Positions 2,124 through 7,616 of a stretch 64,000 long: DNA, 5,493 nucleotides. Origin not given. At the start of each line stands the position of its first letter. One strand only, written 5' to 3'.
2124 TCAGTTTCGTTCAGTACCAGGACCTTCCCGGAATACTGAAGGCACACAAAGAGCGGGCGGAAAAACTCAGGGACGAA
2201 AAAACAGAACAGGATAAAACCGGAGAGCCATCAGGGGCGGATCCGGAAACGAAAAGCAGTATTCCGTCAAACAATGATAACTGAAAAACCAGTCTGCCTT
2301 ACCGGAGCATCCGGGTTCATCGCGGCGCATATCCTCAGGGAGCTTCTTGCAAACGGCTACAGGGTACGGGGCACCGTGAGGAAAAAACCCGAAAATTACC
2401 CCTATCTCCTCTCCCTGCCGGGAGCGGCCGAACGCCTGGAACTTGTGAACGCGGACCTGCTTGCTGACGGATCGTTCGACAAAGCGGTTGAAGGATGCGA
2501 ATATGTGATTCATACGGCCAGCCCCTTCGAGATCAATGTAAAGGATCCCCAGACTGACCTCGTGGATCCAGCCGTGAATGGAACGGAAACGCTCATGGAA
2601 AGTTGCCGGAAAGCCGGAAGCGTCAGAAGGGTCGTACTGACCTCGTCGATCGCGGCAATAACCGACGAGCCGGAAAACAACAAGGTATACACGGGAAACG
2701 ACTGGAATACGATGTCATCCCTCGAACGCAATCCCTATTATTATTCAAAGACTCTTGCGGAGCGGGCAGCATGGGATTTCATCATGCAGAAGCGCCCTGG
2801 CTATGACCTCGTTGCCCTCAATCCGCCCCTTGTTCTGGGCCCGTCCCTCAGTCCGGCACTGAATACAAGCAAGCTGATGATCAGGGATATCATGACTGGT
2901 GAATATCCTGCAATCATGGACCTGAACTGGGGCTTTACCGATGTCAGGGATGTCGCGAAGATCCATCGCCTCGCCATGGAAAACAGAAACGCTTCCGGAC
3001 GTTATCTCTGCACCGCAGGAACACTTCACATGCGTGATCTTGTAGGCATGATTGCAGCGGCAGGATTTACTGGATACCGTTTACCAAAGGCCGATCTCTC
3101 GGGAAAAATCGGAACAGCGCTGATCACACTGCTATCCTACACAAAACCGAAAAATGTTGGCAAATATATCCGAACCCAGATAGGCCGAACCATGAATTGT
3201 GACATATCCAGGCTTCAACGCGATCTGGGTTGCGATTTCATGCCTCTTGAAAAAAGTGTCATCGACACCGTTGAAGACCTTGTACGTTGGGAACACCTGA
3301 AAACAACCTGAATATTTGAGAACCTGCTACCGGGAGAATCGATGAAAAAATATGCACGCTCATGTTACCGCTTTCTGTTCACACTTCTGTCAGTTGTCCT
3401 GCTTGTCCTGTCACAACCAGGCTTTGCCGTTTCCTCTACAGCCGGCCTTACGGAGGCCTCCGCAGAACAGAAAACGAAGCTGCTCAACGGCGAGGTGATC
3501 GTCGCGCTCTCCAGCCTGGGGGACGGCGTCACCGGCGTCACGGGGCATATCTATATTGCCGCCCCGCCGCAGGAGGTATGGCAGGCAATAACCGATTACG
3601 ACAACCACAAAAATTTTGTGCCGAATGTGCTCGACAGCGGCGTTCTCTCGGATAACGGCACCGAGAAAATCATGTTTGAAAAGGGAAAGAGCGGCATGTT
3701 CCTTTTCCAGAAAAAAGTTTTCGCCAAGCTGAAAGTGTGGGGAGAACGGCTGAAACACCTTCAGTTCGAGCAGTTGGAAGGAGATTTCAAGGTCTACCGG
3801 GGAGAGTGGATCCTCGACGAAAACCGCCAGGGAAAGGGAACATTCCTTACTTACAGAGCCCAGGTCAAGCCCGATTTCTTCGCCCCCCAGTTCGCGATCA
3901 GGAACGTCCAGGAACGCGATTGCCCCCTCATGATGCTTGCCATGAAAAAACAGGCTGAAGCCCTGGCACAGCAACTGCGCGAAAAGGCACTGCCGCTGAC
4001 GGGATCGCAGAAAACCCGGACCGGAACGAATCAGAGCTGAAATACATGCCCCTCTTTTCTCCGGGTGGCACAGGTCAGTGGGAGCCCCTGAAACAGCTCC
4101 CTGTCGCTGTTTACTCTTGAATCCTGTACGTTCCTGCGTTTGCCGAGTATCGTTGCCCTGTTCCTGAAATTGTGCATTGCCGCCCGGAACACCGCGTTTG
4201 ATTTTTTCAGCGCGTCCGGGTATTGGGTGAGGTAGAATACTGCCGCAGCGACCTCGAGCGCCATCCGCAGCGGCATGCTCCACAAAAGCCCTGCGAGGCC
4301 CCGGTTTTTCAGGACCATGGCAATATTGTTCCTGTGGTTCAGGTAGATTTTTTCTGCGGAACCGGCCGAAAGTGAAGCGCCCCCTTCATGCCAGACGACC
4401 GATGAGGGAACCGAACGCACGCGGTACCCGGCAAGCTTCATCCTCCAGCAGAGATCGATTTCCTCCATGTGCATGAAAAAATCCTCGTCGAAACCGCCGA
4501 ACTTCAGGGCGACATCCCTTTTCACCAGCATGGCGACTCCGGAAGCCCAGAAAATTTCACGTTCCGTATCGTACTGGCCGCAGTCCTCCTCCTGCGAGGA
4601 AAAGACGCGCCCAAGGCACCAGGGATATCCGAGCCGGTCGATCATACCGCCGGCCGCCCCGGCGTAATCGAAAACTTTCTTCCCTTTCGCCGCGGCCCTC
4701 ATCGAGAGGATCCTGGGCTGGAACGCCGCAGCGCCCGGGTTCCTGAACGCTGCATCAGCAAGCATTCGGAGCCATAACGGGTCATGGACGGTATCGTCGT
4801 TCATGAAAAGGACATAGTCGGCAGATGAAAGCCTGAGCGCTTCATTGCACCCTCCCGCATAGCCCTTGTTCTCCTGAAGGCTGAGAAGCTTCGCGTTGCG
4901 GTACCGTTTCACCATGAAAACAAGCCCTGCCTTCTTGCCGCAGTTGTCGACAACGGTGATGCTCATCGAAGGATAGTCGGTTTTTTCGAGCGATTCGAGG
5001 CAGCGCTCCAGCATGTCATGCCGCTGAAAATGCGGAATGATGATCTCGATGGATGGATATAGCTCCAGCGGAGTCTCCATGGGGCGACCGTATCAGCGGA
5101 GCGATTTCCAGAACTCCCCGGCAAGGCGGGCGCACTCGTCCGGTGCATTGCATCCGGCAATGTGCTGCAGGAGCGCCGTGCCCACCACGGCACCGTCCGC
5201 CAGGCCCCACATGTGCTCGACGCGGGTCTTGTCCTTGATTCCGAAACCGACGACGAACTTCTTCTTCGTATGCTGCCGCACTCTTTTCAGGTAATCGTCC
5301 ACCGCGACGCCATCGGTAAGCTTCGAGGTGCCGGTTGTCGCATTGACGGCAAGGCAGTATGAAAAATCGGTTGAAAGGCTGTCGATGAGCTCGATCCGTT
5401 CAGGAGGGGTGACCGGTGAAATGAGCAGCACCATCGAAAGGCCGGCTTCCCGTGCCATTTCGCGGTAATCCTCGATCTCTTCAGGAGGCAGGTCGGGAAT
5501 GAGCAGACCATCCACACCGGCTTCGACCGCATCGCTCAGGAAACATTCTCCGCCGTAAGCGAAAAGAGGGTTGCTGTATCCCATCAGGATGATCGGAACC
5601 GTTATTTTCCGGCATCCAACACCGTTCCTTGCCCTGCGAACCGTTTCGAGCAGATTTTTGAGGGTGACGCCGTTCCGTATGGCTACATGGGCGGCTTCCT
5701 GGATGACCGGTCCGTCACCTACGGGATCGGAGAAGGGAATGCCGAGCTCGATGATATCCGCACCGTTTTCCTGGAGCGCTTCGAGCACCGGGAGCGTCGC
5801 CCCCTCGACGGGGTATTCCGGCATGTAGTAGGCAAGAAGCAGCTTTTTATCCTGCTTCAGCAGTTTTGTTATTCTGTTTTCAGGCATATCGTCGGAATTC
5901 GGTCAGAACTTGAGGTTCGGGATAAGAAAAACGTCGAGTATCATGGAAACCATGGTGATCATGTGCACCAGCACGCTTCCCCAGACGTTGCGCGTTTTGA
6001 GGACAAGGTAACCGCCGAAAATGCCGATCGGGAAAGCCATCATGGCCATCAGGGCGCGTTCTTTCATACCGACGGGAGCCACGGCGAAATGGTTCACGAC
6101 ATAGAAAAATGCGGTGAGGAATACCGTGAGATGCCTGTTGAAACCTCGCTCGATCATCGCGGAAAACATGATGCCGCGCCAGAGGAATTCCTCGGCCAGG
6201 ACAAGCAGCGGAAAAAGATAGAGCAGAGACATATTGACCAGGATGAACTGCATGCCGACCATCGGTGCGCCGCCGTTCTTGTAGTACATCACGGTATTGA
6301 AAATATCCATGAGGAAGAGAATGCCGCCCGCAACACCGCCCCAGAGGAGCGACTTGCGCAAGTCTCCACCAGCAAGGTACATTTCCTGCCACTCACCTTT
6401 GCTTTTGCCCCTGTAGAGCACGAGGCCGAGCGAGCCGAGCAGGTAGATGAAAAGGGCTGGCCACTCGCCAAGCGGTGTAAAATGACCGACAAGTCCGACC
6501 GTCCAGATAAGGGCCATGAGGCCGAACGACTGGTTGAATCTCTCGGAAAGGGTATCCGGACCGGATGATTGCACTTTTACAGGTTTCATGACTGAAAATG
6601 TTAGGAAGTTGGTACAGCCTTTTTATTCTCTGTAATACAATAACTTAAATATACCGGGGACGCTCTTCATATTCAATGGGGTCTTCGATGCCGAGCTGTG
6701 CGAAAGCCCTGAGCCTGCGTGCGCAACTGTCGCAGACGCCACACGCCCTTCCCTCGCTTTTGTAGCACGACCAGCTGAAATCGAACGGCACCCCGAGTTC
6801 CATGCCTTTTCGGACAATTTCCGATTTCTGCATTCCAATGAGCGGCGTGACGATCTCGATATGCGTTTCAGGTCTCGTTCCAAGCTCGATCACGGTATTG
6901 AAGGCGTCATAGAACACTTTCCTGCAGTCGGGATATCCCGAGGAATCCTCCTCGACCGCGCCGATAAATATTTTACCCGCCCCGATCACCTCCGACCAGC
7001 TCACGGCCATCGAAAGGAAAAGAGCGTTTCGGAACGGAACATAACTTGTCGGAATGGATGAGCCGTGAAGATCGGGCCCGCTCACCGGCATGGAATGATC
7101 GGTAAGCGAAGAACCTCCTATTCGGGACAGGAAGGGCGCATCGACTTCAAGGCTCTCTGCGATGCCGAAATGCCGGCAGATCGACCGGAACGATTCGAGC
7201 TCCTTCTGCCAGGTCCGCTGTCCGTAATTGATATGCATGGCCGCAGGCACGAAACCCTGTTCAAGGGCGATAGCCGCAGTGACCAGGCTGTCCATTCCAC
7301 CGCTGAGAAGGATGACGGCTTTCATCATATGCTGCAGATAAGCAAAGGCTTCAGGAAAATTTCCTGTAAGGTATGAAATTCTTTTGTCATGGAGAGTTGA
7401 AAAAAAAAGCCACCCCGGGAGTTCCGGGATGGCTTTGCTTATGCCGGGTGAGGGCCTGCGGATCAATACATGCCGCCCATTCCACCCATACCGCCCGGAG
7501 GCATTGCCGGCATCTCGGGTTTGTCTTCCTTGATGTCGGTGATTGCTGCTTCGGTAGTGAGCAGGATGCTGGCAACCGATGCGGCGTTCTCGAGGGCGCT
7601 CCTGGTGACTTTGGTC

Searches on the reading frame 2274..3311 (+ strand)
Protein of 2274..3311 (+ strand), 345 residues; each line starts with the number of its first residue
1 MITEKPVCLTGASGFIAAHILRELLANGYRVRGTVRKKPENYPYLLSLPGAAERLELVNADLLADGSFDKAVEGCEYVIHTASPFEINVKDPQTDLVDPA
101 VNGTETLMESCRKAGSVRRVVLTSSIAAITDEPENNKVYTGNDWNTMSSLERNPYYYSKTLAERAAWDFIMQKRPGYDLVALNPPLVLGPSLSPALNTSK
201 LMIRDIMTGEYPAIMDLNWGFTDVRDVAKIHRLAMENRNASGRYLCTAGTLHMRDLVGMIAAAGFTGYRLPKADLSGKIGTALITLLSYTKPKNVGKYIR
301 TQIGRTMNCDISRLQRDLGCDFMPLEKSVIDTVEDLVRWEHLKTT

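Call 81: search_protein_families(library=pfam, proteins=[window:2274-3311:+], max_evalue=1e-8)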
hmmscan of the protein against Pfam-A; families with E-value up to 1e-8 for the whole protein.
window:2274-3311:+ (345 aa): 5 families
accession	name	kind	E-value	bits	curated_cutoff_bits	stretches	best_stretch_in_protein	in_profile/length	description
PF01370.27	Epimerase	-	3.1e-25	89.4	20.9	1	7-240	1-230/240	NAD dependent epimerase/dehydratase family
PF01073.25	3Beta_HSD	-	4e-19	69.2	22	1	9-192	2-186/280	3-beta hydroxysteroid dehydrogenase/isomerase family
PF07993.18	NAD_binding_4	-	2.6e-14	53.4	20.1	1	9-208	1-228/258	Male sterility protein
PF13460.12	NAD_binding_10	-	2.8e-14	53.9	27.2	1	11-164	1-129/184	NAD(P)H-binding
PF16363.11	GDP_Man_Dehyd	-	1.3e-09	38.4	27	1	10-257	3-259/332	GDP-mannose 4,6 dehydratase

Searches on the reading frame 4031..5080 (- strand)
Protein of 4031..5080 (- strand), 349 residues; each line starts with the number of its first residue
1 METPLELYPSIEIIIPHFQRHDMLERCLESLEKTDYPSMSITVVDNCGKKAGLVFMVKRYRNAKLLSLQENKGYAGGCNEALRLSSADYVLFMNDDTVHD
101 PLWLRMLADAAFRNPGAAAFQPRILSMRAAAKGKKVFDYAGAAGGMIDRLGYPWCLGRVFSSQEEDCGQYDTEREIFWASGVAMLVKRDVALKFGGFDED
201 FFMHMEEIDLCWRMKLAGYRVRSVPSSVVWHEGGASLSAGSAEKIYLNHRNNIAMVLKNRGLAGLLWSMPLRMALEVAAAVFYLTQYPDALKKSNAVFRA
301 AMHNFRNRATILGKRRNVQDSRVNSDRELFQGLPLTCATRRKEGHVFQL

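Call 81: search_protein_families(library=pfam, proteins=[window:4031-5080:-], max_evalue=1e-8)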
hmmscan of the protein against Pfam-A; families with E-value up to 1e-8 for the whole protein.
window:4031-5080:- (349 aa): 2 families
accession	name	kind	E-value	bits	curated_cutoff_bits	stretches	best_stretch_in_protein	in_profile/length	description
PF00535.33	Glycos_transf_2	-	1.5e-20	74.3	23.3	1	13-122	2-114/168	Glycosyl transferase family 2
PF13641.12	Glyco_tranf_2_3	-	1.1e-15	58.8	27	1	9-239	1-219/230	Glycosyltransferase like family 2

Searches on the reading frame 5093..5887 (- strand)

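Call 81: search_protein_families(library=pfam, proteins=[window:5093-5887:-], max_evalue=1e-8)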
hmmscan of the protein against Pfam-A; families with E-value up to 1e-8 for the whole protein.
window:5093-5887:- (264 aa): 1 family
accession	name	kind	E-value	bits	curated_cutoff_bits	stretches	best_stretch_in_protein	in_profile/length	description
PF00290.26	Trp_syntA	-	7.6e-68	228.7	27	1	8-245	3-235/259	Tryptophan synthase alpha chain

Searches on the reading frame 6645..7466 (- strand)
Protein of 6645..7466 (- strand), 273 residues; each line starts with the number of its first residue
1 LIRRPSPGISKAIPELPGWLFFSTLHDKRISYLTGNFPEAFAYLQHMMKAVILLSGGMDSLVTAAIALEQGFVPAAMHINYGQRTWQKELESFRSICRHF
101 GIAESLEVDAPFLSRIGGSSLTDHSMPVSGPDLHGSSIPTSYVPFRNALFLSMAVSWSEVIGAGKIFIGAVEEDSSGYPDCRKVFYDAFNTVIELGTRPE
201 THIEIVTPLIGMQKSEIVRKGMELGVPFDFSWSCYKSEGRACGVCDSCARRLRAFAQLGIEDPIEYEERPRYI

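Call 81: search_protein_families(library=pfam, proteins=[window:6645-7466:-], max_evalue=1e-8)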
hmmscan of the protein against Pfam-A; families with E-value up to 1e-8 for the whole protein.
window:6645-7466:- (273 aa): 1 family
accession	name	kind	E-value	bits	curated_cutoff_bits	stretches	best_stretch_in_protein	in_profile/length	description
PF06508.19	QueC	-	1.6e-71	240.6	22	1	49-258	1-209/210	Queuosine biosynthesis protein QueC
